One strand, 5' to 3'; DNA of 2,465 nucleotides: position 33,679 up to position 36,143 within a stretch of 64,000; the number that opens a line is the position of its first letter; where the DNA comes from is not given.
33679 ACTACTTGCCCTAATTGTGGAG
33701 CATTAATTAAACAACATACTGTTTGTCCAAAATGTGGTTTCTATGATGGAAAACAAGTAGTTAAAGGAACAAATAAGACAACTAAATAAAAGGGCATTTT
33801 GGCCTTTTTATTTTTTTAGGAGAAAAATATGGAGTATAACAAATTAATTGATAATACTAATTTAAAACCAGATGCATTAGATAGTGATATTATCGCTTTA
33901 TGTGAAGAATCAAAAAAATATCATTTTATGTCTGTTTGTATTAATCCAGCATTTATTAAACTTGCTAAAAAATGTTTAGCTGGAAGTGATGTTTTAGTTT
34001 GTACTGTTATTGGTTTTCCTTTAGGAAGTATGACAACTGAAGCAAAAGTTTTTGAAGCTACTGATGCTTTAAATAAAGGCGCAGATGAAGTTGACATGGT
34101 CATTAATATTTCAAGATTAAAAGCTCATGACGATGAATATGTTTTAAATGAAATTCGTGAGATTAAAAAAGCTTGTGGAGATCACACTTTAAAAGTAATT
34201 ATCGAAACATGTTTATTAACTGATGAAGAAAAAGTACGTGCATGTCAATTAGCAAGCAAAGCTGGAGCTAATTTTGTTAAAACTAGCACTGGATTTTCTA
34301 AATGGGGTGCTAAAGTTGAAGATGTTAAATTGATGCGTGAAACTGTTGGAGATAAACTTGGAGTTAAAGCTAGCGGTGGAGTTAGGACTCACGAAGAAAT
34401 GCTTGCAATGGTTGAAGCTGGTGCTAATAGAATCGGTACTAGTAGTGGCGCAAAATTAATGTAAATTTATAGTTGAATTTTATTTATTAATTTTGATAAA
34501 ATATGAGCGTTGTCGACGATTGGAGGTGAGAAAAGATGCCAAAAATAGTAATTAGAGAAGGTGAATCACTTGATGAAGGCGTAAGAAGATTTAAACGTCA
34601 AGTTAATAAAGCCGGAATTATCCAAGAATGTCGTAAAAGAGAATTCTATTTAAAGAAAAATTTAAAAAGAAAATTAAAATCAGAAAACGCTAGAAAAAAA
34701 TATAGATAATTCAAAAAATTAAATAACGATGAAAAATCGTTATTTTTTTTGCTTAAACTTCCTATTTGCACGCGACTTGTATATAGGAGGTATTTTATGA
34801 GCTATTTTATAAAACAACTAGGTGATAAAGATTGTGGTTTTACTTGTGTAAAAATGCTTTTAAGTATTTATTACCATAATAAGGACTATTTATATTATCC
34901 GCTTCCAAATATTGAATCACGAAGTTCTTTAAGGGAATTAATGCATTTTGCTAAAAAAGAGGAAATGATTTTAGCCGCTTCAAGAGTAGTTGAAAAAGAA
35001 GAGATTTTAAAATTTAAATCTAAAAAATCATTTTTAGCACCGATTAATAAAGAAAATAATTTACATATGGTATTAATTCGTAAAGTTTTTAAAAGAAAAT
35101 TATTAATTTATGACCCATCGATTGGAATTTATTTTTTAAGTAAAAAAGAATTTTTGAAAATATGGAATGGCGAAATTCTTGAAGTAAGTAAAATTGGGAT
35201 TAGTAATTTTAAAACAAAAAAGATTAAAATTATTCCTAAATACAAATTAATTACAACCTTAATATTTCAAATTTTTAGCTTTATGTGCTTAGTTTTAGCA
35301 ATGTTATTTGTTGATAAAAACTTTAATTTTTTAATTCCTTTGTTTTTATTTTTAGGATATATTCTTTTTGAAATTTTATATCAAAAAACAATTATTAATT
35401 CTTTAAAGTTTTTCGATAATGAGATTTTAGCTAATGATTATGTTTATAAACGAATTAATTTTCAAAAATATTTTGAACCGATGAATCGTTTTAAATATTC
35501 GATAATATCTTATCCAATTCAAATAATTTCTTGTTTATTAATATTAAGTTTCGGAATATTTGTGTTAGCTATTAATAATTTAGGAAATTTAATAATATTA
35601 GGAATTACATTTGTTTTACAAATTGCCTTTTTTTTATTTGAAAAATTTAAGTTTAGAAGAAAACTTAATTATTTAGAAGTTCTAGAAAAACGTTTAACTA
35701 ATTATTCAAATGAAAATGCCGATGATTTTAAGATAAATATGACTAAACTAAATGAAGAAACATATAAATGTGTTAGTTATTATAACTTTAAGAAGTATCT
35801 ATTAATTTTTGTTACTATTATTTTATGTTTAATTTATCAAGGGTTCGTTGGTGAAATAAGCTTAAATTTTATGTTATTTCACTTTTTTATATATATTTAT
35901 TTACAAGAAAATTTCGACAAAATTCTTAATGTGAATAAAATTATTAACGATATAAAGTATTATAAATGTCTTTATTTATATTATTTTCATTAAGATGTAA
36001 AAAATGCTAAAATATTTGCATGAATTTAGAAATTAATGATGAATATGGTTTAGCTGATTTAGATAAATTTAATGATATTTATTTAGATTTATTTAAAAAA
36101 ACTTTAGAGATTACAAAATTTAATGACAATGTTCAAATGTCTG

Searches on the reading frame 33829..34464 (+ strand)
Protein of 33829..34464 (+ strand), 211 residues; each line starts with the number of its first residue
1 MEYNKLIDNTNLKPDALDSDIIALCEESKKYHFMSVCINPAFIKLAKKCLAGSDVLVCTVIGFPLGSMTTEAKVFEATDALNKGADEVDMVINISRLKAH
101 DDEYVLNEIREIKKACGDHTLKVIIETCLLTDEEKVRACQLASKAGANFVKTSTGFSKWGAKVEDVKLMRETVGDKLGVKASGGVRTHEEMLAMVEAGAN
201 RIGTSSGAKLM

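Call 58: search_protein_families(library=pfam, proteins=[window:33829-34464:+], max_evalue=0.1)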
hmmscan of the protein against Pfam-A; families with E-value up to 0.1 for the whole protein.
window:33829-34464:+ (211 aa): 4 families
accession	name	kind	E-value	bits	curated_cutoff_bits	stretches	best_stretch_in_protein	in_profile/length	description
PF01791.15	DeoC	-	1.9e-24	87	23.8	1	12-203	12-216/229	DeoC/LacD family aldolase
PF00478.31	IMPDH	-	0.016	14.7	25.6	1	105-202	75-170/345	IMP dehydrogenase / GMP reductase domain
PF01180.27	DHO_dh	-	0.078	12.6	27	0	163-204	227-268/291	Dihydroorotate dehydrogenase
PF20766.2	DUF447_C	-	0.087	13.3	24.8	0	88-113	8-33/53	Protein of unknown function (DUF447)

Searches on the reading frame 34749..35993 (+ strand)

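Call 58: search_protein_families(library=pfam, proteins=[window:34749-35993:+], max_evalue=0.1)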
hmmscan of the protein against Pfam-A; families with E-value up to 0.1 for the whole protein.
window:34749-35993:+ (414 aa): 1 family
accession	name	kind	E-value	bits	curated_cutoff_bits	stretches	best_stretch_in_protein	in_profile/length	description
PF03412.21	Peptidase_C39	-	8.9e-16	58.4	22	1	19-148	3-130/133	Peptidase C39 family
